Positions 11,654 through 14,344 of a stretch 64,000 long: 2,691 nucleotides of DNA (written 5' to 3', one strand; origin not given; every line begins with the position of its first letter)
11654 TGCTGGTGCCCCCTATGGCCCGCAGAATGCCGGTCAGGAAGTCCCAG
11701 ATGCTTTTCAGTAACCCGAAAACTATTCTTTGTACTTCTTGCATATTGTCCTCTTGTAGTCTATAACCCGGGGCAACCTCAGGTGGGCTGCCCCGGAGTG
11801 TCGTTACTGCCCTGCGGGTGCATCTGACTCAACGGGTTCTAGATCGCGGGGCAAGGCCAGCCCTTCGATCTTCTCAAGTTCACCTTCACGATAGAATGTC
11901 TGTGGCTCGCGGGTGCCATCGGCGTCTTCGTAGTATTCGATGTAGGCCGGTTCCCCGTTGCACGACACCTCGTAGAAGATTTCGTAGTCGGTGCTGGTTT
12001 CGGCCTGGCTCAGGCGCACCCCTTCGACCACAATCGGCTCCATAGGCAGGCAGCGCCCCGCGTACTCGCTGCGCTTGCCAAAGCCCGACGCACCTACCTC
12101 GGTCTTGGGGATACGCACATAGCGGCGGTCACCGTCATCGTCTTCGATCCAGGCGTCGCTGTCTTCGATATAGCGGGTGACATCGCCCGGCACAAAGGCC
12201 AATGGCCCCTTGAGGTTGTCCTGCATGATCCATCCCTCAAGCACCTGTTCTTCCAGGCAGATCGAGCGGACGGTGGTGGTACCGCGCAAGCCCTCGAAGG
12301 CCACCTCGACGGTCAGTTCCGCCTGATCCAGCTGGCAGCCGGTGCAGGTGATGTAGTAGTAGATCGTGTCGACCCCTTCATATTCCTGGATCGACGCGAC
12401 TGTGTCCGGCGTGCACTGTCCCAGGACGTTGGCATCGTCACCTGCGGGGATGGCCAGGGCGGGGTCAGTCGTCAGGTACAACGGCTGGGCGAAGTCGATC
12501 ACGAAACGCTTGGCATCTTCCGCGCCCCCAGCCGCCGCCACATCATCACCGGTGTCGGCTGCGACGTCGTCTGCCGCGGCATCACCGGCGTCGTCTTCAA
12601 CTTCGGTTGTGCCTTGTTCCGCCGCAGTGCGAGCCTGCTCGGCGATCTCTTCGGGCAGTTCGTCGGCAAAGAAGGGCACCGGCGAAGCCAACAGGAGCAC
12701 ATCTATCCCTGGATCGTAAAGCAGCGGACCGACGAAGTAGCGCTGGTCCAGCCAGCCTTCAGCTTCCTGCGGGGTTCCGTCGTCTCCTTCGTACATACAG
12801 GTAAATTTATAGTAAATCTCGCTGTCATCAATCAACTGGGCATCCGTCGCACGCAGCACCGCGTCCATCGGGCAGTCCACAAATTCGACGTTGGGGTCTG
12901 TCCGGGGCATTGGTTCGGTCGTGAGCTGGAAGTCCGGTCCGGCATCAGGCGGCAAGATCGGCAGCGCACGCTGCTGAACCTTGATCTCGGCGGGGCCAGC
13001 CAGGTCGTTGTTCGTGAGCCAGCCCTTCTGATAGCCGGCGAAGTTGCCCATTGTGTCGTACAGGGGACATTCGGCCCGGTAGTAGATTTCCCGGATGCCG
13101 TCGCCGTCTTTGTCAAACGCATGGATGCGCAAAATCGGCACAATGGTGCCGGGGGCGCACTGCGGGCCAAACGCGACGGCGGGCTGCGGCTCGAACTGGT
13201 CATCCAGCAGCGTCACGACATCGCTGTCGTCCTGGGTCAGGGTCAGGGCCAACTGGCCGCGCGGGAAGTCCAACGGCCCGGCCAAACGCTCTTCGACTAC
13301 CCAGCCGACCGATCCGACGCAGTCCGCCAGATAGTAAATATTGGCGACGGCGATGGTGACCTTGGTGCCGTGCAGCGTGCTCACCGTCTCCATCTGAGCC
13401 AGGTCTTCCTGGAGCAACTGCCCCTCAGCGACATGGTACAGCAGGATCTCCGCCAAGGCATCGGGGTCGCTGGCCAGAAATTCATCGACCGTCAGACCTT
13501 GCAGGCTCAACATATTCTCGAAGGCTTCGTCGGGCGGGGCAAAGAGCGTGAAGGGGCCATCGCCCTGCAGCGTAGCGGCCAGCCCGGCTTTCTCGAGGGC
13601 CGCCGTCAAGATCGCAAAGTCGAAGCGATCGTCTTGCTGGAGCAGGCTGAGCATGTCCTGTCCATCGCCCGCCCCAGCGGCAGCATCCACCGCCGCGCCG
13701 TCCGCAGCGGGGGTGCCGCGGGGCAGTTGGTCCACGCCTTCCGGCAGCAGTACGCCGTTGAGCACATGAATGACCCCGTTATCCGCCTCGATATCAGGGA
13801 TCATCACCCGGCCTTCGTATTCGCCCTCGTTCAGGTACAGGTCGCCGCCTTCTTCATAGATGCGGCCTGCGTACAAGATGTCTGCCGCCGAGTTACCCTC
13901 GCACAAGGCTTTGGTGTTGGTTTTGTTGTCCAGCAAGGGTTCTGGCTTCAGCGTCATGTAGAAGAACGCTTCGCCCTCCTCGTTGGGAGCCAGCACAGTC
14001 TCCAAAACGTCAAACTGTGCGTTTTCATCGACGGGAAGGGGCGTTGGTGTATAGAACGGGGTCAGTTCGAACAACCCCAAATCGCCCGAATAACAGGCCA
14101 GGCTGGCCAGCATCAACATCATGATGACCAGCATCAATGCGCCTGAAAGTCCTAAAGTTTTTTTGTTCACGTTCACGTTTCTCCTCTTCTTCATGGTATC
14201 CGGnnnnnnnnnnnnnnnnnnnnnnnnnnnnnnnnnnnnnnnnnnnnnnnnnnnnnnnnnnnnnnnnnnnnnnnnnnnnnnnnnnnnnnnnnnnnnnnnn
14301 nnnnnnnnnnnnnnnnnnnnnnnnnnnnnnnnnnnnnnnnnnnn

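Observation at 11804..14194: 796-aa secreted protein: FAS1 motifs in permuted order, five Cys-bracketed SH3b-like modules, acidic linker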

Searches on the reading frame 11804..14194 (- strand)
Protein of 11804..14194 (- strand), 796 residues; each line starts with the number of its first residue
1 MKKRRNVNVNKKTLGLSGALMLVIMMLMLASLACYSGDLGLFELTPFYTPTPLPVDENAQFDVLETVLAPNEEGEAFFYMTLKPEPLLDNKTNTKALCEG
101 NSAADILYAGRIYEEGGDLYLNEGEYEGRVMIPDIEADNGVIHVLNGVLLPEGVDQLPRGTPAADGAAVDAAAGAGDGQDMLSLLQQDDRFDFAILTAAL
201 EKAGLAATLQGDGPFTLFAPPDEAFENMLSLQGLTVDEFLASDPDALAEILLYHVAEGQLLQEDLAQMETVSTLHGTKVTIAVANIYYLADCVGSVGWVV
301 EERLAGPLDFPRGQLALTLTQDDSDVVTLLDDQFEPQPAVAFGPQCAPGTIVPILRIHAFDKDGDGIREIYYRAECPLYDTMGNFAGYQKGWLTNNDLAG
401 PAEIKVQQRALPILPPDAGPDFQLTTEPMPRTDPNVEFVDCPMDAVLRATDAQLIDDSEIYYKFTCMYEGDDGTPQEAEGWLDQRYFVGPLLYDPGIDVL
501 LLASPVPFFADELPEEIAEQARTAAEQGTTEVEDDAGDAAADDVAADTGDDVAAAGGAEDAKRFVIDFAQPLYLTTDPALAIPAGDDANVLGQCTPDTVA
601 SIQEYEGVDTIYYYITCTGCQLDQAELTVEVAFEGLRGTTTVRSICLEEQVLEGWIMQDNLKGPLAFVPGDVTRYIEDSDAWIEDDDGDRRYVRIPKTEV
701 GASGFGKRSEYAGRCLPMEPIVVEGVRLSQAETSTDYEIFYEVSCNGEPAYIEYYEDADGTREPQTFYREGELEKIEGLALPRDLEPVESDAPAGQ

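Call 3: search_protein_families(library=pfam, proteins=[window:11804-14194:-], max_evalue=10)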
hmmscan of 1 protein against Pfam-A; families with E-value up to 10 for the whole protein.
window:11804-14194:- (796 aa): 1 family
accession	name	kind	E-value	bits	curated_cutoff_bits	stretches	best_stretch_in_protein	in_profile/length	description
PF02469.27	Fasciclin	-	2.9e-25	89.3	22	2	192-285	2-92/123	Fasciclin domain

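Call 4: search_protein_families(library=ncbifam, proteins=[window:11804-14194:-], max_evalue=0.1)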
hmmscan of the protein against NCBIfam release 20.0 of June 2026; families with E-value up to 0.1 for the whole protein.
window:11804-14194:- (796 aa): 0 families

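Call 6: find_homologous_proteins(query=window:11807-14194:-, max_evalue=0.001)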
Query window:11807-14194:- (796 aa): 596 proteins with E <= 0.001 among 8000 candidates; the best 120 are listed.
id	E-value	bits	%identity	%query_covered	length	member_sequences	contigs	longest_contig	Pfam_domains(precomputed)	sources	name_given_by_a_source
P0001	0.0e+0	1786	100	99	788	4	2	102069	PF02469.28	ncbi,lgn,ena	-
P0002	2.1e-122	428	38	63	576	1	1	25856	-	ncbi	-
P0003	5.0e-122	427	37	64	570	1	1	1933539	-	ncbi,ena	-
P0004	1.1e-121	426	37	63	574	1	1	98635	-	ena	-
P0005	6.8e-121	423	38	64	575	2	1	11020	-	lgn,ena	-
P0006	1.3e-119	419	37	63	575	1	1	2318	-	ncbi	-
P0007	5.1e-110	387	37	64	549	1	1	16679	-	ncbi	-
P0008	1.2e-107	379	33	24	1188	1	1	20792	PF02469.28,PF18962.8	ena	-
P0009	1.5e-105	372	35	63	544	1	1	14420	-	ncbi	-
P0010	1.7e-105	372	35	63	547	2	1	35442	-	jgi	jgi:hypothetical protein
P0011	1.1e-104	370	37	64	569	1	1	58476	-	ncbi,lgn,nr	ncbi:MAG: hypothetical protein JXJ20_08265 [Anaerolineae bacterium]|nr:hypothetical protein [Anaerol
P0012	9.5e-104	367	37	21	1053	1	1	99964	PF18498.7,PF02469.28,PF18962.8,PF06062.17,PF20402.4,PF07833.17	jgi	jgi:uncharacterized surface protein with fasciclin (FAS1) repeats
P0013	2.8e-103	365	35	63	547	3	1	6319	-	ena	-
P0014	1.7e-102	362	31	22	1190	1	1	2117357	PF15098.12,PF02469.28,PF18962.8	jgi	jgi:transforming growth factor-beta-induced protein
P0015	1.9e-101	359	37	63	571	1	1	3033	-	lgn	-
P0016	5.1e-101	358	37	20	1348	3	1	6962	PF03330.25,PF02469.28,PF18962.8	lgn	-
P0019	4.7e-96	341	37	23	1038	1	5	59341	PF02469.28,PF18962.8,PF18042.8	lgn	-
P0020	5.3e-95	338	30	25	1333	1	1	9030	PF03330.25,PF02469.28,PF18962.8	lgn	-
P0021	4.0e-94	335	33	21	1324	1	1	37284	PF02469.28,PF18962.8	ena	-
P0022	2.0e-92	329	32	25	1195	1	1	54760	PF02469.28,PF18962.8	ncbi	-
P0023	2.6e-92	329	33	25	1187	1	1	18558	PF02469.28,PF18962.8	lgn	-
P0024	1.3e-91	326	34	20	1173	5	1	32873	PF02469.28,PF18962.8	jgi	jgi:uncharacterized surface protein with fasciclin (FAS1) repeats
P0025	1.2e-89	320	33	25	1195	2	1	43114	PF15016.14,PF02469.28,PF18962.8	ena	-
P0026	4.8e-89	318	32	25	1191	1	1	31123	PF22103.3,PF03330.25,PF02469.28,PF18962.8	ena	-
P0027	2.0e-84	303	34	21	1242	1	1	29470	PF02469.28,PF02472.22,PF18962.8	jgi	jgi:uncharacterized surface protein with fasciclin (FAS1) repeats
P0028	4.2e-84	302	34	25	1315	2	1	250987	PF20821.3,PF03640.21,PF02469.28,PF26480.1,PF18962.8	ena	-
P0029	1.8e-83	299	36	20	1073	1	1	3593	PF17899.7,PF02469.28,PF18962.8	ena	-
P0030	3.5e-83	299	39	21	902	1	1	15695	PF20821.3,PF02469.28,PF18962.8,PF05580.19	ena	-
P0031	4.8e-83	298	36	21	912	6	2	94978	PF02469.28,PF18962.8,PF28432.1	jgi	-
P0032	9.9e-82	294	38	20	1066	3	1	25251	PF02469.28,PF18962.8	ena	-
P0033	1.1e-80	290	39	15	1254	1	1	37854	PF02469.28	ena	-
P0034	3.1e-80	289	39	15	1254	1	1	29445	PF02469.28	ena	-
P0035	4.0e-80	288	39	15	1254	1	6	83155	PF02469.28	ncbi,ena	-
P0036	7.8e-80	287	39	15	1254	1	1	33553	PF02469.28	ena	-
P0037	6.5e-79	284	36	23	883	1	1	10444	PF02469.28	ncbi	-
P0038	7.8e-77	278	36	24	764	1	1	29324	PF02469.28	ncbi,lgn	-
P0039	1.4e-75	273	31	23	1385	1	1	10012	PF14725.11,PF02469.28,PF08486.16,PF14787.12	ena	-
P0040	8.1e-75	271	38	21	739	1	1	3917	PF02469.28,PF17599.7,PF18042.8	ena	-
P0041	3.1e-74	269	40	21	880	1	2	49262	PF02469.28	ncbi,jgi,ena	-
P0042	9.5e-74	267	32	30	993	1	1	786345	PF02469.28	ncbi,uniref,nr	ncbi:fasciclin domain-containing protein [Spongiivirga citrea]|uniref:FAS1 domain-containing protein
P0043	1.1e-72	264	36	21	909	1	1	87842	PF02469.28,PF18962.8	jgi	-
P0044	1.4e-72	264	34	20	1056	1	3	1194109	PF15098.12,PF18498.7,PF02469.28,PF18962.8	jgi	jgi:transforming growth factor-beta-induced protein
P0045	2.2e-72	263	27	38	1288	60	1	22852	PF02469.28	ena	-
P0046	8.0e-72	261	32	26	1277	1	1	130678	PF14725.11,PF02469.28,PF14787.12,PF18042.8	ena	-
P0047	8.0e-72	261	32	26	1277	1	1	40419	PF14725.11,PF02469.28,PF14787.12,PF18042.8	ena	-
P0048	9.4e-72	261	32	25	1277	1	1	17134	PF14725.11,PF02469.28,PF14787.12,PF18042.8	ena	-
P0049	1.1e-71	261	32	26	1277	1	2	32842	PF14725.11,PF02469.28,PF14787.12,PF18042.8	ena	-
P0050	1.4e-71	260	30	20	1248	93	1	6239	PF02469.28,PF18042.8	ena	-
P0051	2.6e-71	259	32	25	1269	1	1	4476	PF14725.11,PF02469.28,PF14787.12,PF18042.8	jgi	jgi:uncharacterized surface protein with fasciclin (FAS1) repeats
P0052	3.8e-71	259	30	27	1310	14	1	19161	PF02469.28,PF18042.8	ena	-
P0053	7.1e-71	258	36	23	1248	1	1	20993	PF02469.28,PF18042.8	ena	-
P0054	1.1e-70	257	44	21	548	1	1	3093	PF02469.28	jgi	jgi:transforming growth factor-beta-induced protein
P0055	1.8e-70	257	34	23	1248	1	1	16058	PF02469.28,PF18042.8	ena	-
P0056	1.2e-69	254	35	22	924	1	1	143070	PF02469.28,PF18962.8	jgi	jgi:transforming growth factor-beta-induced protein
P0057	1.8e-69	253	39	21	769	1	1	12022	PF20821.3,PF02469.28,PF18962.8,PF05580.19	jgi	jgi:uncharacterized surface protein with fasciclin (FAS1) repeats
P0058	2.4e-69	253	31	20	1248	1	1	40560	PF02469.28,PF18042.8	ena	-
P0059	6.1e-69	251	28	26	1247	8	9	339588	PF02469.28,PF18042.8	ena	-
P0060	7.3e-69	251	35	21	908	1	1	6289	PF02469.28,PF18962.8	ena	-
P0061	2.1e-68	250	33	21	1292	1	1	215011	PF02469.28,PF14787.12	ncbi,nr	ncbi:MAG: fasciclin domain-containing protein [Candidatus Poseidoniales archaeon]|nr:MAG: fasciclin 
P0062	7.6e-68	248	36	22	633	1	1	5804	PF02469.28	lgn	-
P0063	1.4e-67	247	43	18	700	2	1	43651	PF02469.28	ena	-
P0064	3.2e-67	246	31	20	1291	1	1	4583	PF02469.28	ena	-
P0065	6.7e-67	245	32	23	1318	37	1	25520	PF02469.28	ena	-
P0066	1.9e-66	243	31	25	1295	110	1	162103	PF02469.28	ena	-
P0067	2.4e-66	243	36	20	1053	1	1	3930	PF02469.28,PF18962.8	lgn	-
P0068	3.8e-66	242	33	23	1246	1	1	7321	PF14725.11,PF02469.28,PF14787.12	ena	-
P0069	4.2e-66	242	33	23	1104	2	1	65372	PF02469.28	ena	-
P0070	5.1e-66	242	30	25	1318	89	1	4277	PF03393.22,PF02469.28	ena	-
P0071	5.7e-66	242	34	21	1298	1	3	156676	PF03393.22,PF02469.28,PF14787.12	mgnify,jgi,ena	mgnify:FL=1|jgi:uncharacterized surface protein with fasciclin (FAS1) repeats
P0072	6.7e-66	241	37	22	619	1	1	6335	PF02469.28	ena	-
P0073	1.1e-65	241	33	23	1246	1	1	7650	PF14725.11,PF02469.28,PF08486.16,PF14787.12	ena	-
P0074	1.4e-65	240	35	19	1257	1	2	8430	PF02469.28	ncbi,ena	-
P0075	1.9e-65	240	32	23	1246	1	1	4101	PF14725.11,PF02469.28,PF08486.16,PF14787.12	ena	-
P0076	1.9e-65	240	34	21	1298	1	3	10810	PF03393.22,PF02469.28,PF14787.12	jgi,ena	jgi:uncharacterized surface protein with fasciclin (FAS1) repeats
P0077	3.6e-65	239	32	23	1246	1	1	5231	PF14725.11,PF02469.28,PF08486.16,PF14787.12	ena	-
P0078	4.2e-65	239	37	22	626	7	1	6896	PF02469.28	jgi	jgi:transforming growth factor-beta-induced protein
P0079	5.3e-65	238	42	22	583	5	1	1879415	PF02469.28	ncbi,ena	-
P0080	5.7e-65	238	32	23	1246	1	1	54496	PF14725.11,PF02469.28,PF08486.16,PF14787.12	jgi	-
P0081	8.2e-65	238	31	23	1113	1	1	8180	PF02469.28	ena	-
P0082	1.1e-64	237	30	23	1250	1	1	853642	PF14725.11,PF02469.28,PF14787.12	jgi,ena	-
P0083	1.6e-64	237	35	19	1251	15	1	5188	PF02469.28,PF14787.12,PF18042.8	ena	-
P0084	3.8e-64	236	31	25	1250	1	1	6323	PF02469.28,PF08486.16,PF14787.12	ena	-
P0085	6.7e-64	235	35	19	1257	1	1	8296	PF02469.28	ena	-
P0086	8.7e-64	234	35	23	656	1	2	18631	PF02469.28,PF23954.2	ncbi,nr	ncbi:MAG: fasciclin domain-containing protein, partial [Bacteroidales bacterium]|nr:fasciclin domain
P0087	1.7e-63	233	29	23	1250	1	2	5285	PF02469.28,PF08486.16,PF14787.12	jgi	jgi:uncharacterized surface protein with fasciclin (FAS1) repeats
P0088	2.7e-63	233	30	23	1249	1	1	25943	PF14725.11,PF02469.28,PF08486.16,PF14787.12,PF24786.2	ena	-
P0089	1.0e-62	231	32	26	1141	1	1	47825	PF02469.28,PF14787.12,PF18042.8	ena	-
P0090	1.8e-62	230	34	23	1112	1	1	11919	PF02469.28,PF18042.8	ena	-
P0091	2.5e-62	230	31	23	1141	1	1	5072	PF02469.28,PF14787.12,PF18042.8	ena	-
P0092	8.1e-62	228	34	23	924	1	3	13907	PF02469.28,PF18962.8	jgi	jgi:transforming growth factor-beta-induced protein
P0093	1.4e-61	227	32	23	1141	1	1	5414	PF02469.28,PF14787.12,PF18042.8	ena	-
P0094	4.7e-61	225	36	21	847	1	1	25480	PF04972.23,PF13349.13,PF02469.28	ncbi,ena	-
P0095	9.3e-61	224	31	21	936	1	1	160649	PF02469.28,PF24997.2,PF10787.16,PF18962.8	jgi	jgi:transforming growth factor-beta-induced protein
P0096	1.1e-60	224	40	20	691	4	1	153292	PF02469.28,PF18042.8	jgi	jgi:transforming growth factor-beta-induced protein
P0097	1.2e-60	224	36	20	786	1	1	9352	PF02469.28,PF18962.8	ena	-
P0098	1.0e-59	221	34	22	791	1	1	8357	PF26520.1,PF02469.28,PF18962.8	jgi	jgi:uncharacterized surface protein with fasciclin (FAS1) repeats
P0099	1.3e-59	221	32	23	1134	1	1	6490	PF14725.11,PF02469.28,PF08486.16,PF14787.12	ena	-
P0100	1.3e-59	221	35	20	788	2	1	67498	PF02469.28,PF18962.8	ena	-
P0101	6.1e-59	218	34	27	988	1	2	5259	PF02469.28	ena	-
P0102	6.4e-59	218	38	19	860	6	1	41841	PF02469.28,PF14344.13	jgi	jgi:transforming growth factor-beta-induced protein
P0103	3.8e-58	216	36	15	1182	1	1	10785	PF02469.28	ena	-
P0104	9.5e-58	214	33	23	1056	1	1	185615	PF02469.28,PF14787.12,PF10410.15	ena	-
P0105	1.6e-57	214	35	23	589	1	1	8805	PF02469.28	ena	-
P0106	2.1e-57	213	38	19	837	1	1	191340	PF02469.28,PF03152.22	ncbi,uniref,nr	ncbi:fasciclin [Maribacter sp. 4U21]|uniref:fasciclin domain-containing protein n=1 Tax=Maribacter s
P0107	3.5e-57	213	36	20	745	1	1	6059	PF05408.18,PF02469.28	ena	-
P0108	6.2e-57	212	35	22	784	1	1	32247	PF02469.28,PF18962.8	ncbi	-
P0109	6.7e-57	212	36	21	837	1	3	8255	PF02469.28,PF03152.22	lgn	-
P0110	9.8e-57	211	32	24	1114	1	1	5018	PF02469.28,PF14787.12,PF10410.15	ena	-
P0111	1.2e-56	211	48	11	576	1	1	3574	PF02469.28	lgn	-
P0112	1.6e-56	210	34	20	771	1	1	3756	PF02469.28,PF00127.27,PF18962.8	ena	-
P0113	1.7e-56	210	38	20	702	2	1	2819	PF02469.28,PF18962.8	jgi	jgi:uncharacterized surface protein with fasciclin (FAS1) repeats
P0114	3.7e-56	209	31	24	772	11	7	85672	PF02469.28,PF00127.27,PF18962.8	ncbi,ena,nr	ncbi:MAG: T9SS type A sorting domain-containing protein [Crocinitomicaceae bacterium]|nr:T9SS type A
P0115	3.8e-56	209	34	20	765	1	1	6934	PF02469.28,PF00127.27,PF18962.8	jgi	-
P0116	6.1e-55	205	39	19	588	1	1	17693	PF02469.28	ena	-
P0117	8.7e-55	205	30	21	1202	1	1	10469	PF02469.28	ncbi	ncbi:MAG: fasciclin domain-containing protein [Poseidonia sp.]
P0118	1.2e-54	204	36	20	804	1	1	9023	PF02469.28,PF18962.8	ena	-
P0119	1.5e-54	204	30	25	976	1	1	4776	PF02469.28,PF18042.8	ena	-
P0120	1.5e-54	204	35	20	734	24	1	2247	PF02469.28,PF00127.27,PF18962.8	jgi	jgi:uncharacterized surface protein with fasciclin (FAS1) repeats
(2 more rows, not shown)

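Call 12: find_encoding_contigs(protein=P0003, flank=10000, max_places=2)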
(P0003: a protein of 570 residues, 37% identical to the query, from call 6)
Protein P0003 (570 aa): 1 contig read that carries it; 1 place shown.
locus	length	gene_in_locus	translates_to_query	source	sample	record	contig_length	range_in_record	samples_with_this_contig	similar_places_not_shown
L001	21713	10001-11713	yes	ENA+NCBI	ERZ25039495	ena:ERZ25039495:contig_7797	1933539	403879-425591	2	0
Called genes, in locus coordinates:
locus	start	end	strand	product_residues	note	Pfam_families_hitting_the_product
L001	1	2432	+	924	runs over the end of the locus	PF00133:tRNA-synt_1, PF09334:tRNA-synt_1g, PF13603:tRNA-synt_1_2, PF00133:tRNA-synt_1 (weak), PF08264:Anticodon_1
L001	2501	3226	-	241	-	PF03575:Peptidase_S51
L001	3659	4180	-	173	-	PF03167:UDG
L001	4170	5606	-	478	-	PF02403:Seryl_tRNA_N, PF00587:tRNA-synt_2b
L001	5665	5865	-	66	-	-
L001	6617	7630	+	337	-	PF00005:ABC_tran, PF08352:oligo_HPY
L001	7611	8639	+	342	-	PF00005:ABC_tran, PF08352:oligo_HPY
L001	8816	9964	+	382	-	PF12911:OppC_N, PF00528:BPD_transp_1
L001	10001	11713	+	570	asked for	-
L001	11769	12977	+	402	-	PF19300:BPD_transp_1_N (weak), PF00528:BPD_transp_1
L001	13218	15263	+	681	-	PF16697:Yop-YscD_cpl, PF00498:FHA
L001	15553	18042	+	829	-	PF24157:DUF7408 (weak)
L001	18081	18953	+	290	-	PF00005:ABC_tran, PF13304:AAA_21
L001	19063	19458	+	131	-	-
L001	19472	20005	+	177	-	-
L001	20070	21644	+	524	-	-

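Call 21: search_solved_structures(query=A1, max_evalue=10, show_alignments=2)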
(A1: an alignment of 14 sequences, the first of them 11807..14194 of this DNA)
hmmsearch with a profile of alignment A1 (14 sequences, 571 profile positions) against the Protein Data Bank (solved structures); distinct sequences matched with E-value up to 10: 3.
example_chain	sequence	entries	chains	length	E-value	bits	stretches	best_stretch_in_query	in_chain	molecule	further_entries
2ewc_A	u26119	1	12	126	0.14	13.8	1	102-142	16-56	conserved hypothetical protein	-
6xyc_A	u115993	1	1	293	0.54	11.8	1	339-409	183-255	Acetyl xylan esterase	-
6tkx_A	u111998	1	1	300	0.57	11.8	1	340-409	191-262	Carbohydrate esterase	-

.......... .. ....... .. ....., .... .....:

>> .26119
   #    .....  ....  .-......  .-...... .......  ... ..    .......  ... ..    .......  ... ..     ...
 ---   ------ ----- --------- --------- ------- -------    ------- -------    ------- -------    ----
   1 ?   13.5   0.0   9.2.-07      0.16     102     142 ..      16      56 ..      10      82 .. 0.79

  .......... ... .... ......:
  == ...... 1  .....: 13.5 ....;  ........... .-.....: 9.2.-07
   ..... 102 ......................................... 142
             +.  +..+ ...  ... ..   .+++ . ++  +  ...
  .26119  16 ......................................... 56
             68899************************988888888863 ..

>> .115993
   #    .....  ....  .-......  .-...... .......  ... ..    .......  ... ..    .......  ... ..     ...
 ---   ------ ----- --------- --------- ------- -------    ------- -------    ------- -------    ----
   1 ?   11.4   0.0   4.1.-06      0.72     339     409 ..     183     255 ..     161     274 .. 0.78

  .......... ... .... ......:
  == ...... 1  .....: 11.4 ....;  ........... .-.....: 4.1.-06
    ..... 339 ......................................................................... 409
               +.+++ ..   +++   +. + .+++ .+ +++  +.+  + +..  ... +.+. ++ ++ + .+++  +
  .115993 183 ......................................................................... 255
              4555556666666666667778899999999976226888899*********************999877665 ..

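Call 22: list_cluster_members(proteins=[P0001, P0003, P0011])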
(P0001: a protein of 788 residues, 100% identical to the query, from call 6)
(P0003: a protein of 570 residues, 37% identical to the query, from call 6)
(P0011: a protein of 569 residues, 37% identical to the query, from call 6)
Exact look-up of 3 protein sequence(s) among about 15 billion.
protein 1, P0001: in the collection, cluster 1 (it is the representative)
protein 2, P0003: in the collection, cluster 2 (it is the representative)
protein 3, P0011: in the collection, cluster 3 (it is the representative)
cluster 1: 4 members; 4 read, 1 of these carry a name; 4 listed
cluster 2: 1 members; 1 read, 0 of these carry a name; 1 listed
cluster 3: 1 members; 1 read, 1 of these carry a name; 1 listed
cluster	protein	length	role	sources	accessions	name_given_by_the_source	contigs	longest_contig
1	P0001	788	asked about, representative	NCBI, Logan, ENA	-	-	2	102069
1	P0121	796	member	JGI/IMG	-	uncharacterized surface protein with fasciclin (FAS1) repeats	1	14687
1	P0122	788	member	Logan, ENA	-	-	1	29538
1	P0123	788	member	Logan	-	-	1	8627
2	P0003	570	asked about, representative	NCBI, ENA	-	-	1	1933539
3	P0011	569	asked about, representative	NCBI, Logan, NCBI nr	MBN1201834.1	MAG: hypothetical protein JXJ20_08265 [Anaerolineae bacterium] | hypothetical protein [Anaerolineae bacterium]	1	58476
